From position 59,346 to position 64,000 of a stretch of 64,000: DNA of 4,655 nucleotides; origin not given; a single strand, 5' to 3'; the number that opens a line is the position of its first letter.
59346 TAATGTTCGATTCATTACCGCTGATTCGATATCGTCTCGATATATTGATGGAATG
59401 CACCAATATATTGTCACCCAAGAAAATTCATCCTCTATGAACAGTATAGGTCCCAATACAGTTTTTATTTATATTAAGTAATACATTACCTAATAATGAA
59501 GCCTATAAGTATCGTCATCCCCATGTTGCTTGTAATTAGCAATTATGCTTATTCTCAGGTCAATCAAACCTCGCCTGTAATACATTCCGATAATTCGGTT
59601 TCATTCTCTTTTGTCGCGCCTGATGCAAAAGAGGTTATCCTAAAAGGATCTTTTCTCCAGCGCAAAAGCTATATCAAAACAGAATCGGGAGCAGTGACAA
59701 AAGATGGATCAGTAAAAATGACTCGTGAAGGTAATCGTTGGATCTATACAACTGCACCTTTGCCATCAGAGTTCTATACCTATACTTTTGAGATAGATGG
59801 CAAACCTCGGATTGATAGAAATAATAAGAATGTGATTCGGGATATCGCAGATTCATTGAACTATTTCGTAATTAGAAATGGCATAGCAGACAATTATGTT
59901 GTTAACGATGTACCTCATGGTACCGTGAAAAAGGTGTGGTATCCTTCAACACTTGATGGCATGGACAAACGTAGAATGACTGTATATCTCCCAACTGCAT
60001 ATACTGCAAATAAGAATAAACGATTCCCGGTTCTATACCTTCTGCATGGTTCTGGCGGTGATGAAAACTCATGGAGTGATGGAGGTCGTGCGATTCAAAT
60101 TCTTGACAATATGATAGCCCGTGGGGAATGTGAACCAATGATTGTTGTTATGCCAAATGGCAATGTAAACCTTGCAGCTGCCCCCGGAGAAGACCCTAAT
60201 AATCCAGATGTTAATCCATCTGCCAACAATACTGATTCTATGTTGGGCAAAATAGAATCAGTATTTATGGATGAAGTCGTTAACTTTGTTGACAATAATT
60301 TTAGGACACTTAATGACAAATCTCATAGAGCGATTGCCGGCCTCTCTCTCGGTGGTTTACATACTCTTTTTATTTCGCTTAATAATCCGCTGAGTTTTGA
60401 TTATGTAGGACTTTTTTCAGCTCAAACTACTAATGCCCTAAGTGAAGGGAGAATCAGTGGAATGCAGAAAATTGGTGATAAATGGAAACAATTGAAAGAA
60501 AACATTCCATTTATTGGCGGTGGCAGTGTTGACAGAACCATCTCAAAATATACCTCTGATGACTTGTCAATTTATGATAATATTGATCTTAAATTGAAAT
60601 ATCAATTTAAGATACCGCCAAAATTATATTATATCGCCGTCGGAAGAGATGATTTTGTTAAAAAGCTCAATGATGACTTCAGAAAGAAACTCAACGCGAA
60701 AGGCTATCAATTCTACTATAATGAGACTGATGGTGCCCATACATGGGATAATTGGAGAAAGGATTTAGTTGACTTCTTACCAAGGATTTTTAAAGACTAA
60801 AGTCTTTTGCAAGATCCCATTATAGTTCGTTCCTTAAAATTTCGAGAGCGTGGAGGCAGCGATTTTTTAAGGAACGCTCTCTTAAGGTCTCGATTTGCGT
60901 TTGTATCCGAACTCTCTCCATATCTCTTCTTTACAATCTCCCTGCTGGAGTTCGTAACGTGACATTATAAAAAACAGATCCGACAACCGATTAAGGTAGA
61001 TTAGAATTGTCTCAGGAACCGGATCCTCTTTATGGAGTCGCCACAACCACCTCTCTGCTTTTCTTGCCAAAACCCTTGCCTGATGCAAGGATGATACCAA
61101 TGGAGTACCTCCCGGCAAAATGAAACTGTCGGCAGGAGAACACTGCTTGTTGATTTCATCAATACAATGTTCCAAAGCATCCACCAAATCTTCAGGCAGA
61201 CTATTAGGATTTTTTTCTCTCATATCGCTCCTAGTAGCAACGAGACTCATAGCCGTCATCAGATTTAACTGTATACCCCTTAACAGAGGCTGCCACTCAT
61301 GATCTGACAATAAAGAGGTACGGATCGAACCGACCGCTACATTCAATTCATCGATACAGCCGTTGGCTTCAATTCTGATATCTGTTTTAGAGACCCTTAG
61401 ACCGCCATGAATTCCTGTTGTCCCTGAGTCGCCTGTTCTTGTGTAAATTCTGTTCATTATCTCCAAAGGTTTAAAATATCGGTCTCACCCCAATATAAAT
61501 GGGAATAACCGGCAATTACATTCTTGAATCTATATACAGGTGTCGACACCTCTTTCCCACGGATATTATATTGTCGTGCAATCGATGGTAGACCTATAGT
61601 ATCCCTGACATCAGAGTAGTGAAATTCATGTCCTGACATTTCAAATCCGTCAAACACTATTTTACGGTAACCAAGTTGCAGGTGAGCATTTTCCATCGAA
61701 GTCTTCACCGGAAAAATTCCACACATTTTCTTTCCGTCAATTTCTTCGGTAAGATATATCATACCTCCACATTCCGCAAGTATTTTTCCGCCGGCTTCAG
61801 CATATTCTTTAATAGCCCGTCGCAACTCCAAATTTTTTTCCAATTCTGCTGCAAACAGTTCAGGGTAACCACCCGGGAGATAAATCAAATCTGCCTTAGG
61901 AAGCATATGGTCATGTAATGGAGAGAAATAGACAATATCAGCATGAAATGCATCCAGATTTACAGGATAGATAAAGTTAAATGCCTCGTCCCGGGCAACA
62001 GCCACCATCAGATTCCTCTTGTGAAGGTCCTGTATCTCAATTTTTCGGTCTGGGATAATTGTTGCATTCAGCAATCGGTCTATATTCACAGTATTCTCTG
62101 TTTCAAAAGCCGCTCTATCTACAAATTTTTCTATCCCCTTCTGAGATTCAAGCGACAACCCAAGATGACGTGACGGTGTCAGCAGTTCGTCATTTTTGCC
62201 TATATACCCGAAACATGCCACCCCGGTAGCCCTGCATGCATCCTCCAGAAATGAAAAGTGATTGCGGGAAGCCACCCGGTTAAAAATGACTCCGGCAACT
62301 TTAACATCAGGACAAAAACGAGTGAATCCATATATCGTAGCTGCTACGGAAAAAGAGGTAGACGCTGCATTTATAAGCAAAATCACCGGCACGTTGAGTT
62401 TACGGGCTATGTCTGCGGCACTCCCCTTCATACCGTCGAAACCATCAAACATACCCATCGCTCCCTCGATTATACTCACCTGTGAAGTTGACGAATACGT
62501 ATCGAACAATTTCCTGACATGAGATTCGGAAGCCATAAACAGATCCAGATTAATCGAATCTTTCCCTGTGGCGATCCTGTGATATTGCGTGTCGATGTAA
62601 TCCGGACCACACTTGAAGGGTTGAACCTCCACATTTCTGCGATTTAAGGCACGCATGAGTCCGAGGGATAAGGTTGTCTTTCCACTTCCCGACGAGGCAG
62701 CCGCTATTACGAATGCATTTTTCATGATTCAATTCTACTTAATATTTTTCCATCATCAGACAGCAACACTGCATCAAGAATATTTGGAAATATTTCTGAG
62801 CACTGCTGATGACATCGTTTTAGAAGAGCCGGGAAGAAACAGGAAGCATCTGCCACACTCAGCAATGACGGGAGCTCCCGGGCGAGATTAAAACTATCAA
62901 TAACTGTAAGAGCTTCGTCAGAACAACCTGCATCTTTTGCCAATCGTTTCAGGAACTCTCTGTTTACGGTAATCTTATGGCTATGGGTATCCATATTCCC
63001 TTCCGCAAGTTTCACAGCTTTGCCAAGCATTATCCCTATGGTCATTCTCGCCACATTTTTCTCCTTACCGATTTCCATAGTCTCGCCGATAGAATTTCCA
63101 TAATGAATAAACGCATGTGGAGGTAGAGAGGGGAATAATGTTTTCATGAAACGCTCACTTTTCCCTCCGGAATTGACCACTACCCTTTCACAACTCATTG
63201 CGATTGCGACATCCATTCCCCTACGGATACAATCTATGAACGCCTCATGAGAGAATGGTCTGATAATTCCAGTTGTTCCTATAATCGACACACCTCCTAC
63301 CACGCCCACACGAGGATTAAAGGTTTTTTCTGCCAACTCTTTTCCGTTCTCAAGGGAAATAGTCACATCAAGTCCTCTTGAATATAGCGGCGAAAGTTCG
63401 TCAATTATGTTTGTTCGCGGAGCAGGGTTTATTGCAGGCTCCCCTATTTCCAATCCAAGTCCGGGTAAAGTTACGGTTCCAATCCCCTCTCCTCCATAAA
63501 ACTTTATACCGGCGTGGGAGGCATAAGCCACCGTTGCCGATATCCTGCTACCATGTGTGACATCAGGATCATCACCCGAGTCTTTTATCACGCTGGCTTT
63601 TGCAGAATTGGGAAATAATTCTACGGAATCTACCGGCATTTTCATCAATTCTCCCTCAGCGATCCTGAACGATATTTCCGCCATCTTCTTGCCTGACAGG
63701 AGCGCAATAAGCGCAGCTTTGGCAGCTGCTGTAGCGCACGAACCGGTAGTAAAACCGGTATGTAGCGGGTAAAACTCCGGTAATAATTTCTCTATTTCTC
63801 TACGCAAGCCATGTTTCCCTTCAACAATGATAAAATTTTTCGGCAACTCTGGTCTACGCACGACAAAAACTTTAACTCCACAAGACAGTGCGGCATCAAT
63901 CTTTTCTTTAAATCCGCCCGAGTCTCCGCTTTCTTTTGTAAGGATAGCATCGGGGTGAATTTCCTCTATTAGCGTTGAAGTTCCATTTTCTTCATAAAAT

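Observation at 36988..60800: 24-gene single-operon aryl-polyene/flexirubin-type lipid-pigment cluster with non-canonical additions (orphan product)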

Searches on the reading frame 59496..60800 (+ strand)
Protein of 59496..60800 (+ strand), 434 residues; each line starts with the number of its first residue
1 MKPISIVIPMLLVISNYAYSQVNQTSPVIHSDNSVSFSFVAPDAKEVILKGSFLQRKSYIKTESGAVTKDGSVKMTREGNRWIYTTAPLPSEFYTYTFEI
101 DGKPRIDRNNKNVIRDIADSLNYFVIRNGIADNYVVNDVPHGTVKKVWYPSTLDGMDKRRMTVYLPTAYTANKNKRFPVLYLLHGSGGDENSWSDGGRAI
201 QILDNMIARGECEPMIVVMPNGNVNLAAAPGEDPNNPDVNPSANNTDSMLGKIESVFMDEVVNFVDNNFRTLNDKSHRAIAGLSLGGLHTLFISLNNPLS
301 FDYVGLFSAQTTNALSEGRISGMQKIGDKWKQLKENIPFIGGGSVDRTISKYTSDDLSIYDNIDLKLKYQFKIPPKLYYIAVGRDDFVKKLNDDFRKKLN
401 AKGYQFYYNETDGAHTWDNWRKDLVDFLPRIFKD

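Call 5: search_protein_families(library=pfam, proteins=[window:59496-60800:+], max_evalue=0.01)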
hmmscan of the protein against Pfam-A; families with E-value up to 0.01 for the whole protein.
window:59496-60800:+ (434 aa): 1 family
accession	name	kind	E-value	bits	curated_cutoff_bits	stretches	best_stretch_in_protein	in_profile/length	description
PF00756.26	Esterase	-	8.3e-27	95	22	1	158-430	7-250/251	Putative esterase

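Call 9: search_protein_families(library=ncbifam, proteins=[window:59496-60800:+], max_evalue=0.001)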
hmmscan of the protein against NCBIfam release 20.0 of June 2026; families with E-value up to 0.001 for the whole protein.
window:59496-60800:+ (434 aa): 4 families
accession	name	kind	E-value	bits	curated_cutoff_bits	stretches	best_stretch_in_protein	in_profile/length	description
NF041944.1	Xylase_Ferestase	equivalog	3.6e-41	141.1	1200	1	19-310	355-623/694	bifunctional endo-1,4-beta-xylanase/feruloyl esterase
NF058612.1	GTNG0744Estse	equivalog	1e-08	35.5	450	0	257-315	102-160/242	GTNG_0744 family esterase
NF007758.0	PRK10439.1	equivalog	6.6e-07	28.6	222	0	383-431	362-410/418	enterochelin esterase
NF050058.1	e_dPHAscl_type1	hypoth_equivalog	2.4e-06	27.2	150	1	157-324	6-154/276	extracellular catalytic domain type 1 short-chain-length polyhydroxyalkanoate depolymerase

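Call 70: search_solved_structures(query=window:59496-60800:+, max_evalue=0.001)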
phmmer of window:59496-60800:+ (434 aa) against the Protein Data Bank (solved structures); distinct sequences matched with E-value up to 0.001: 24.
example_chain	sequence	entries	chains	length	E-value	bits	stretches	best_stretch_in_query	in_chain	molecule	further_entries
8bbp_A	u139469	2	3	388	8e-75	255.4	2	25-311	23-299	Ferulic acid esterase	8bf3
8bbp_B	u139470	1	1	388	8.6e-75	255.3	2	25-311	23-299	Ferulic acid esterase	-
6rzn_A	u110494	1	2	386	9.7e-75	255.1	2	25-310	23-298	Ferulic acid esterase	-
7b5v_A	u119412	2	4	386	1.4e-45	159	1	75-309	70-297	Carbohydrate Esterase family 1 protein with an N-terminal carbohydrate binding module fami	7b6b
6mot_A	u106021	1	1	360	3.5e-43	151.1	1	74-310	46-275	Isoamylase N-terminal domain protein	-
6mou_A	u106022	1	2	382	4.5e-43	150.7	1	74-310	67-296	Isoamylase N-terminal domain protein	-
6ne9_A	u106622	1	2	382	1.4e-41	145.8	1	78-334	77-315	Isoamylase protein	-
6rzo_B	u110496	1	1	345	4.8e-39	137.5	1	78-314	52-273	Ferulic acid esterase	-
6rzo_A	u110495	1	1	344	5.2e-39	137.4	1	78-314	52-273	Ferulic acid esterase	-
1jjf_A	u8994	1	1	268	1.3e-27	99.8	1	134-316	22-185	ENDO-1,4-BETA-XYLANASE Z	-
1jt2_A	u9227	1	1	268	2.9e-27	98.7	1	134-316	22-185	PROTEIN (ENDO-1,4-BETA-XYLANASE Z)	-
5vol_A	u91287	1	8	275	4.7e-25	91.4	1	157-288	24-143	Putative esterase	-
7xrt_A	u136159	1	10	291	2.3e-21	79.2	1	152-432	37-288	Ferulic acid esterase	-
7xrv_A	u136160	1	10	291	5.9e-21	77.9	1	152-432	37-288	Ferulic acid esterase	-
5cxu_A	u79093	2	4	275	7.3e-16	61.1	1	130-323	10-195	ferulic acid esterase AmCE1/Fae1A | ferulic acid esterase, AmCE1/Fae1A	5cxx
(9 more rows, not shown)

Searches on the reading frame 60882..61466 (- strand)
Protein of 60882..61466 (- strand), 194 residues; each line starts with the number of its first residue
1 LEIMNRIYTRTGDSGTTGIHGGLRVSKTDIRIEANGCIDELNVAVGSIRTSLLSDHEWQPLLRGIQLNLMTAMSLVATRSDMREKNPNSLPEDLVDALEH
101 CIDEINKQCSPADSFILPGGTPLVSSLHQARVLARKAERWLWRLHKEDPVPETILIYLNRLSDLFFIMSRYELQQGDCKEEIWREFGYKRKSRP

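Call 9: search_protein_families(library=ncbifam, proteins=[window:60882-61466:-], max_evalue=0.001)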
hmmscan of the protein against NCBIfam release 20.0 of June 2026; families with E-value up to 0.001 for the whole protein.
window:60882-61466:- (194 aa): 1 family
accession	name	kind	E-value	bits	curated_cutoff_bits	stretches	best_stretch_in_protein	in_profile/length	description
TIGR00636.1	PduO_Nterm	equivalog_domain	1.8e-42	144.9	108.45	1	8-184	1-171/171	cob(I)yrinic acid a,c-diamide adenosyltransferase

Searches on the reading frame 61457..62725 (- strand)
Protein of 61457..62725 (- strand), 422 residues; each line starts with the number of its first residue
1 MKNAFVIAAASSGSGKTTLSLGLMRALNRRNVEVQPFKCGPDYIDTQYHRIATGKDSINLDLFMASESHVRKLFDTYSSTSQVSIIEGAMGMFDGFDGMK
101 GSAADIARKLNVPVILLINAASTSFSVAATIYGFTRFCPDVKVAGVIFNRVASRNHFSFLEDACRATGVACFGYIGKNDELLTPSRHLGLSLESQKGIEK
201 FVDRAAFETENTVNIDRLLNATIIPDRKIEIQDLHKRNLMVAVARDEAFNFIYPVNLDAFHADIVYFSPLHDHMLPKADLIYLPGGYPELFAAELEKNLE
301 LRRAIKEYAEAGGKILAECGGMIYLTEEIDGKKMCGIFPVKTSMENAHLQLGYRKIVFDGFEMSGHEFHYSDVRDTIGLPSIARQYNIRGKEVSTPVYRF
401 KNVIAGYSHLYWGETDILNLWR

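Call 9: search_protein_families(library=ncbifam, proteins=[window:61457-62725:-], max_evalue=0.001)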
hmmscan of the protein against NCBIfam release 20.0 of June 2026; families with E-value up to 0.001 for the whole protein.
window:61457-62725:- (422 aa): 9 families
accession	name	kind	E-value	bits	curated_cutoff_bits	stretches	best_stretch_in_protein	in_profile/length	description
NF002204.1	PRK01077.1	equivalog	2.9e-130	435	254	1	3-412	2-420/420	cobyrinic acid a,c-diamide synthase CobB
TIGR00379.1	cobB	subfamily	5.1e-107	358.6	261.4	1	6-414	3-435/449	cobyrinic/hydrogenobyrinic acid a,c-diamide synthase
NF033195.1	F430_CfbB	exception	4.7e-105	352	560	1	5-410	2-437/451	Ni-sirohydrochlorin a,c-diamide synthase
NF053748.1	bifunc_CobBC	exception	2.2e-89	300.8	950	1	5-413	4-430/797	bifunctional hydrogenobyrinic acid a,c-diamide synthase/histidinol phosphate aminotransferase CobBC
NF010471.0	PRK13896.1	equivalog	1.4e-73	248.4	693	1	3-373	2-382/433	cobyrinic acid a,c-diamide synthase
NF001989.1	PRK00784.1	equivalog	4.8e-14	51.9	273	2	259-418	266-430/480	cobyric acid synthase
NF004921.0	PRK06278.1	equivalog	2.6e-12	46.4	354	1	3-228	240-464/482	cobyrinic acid a,c-diamide synthase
TIGR00313.1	cobQ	equivalog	1.4e-07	30.8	309.9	0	7-39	3-35/477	cobyric acid synthase CobQ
NF004167.0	PRK05632.1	equivalog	3.4e-05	22.6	418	0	1-152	1-176/708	phosphate acetyltransferase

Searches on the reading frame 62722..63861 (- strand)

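Call 9: search_protein_families(library=ncbifam, proteins=[window:62722-63861:-], max_evalue=0.001)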
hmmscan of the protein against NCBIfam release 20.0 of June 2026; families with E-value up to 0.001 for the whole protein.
window:62722-63861:- (379 aa): 5 families
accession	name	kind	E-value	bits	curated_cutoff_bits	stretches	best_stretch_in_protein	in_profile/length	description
TIGR00312.2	cbiD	equivalog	4e-110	368.2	200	1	33-374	1-345/346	cobalt-precorrin-5B (C(1))-methyltransferase CbiD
NF000849.0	PRK00075.1-1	equivalog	7.8e-104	347.8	348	1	32-375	11-359/366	cobalt-precorrin-5B (C(1))-methyltransferase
NF000856.0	PRK00075.2-5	equivalog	1.1e-34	120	343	1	33-270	41-266/334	cobalt-precorrin-5B (C(1))-methyltransferase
NF000855.0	PRK00075.2-4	equivalog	4.3e-30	104.7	399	1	33-299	43-293/339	cobalt-precorrin-5B (C(1))-methyltransferase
NF000853.0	PRK00075.2-2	equivalog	9.7e-16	57.8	346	1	33-254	44-244/307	cobalt-precorrin-5B (C(1))-methyltransferase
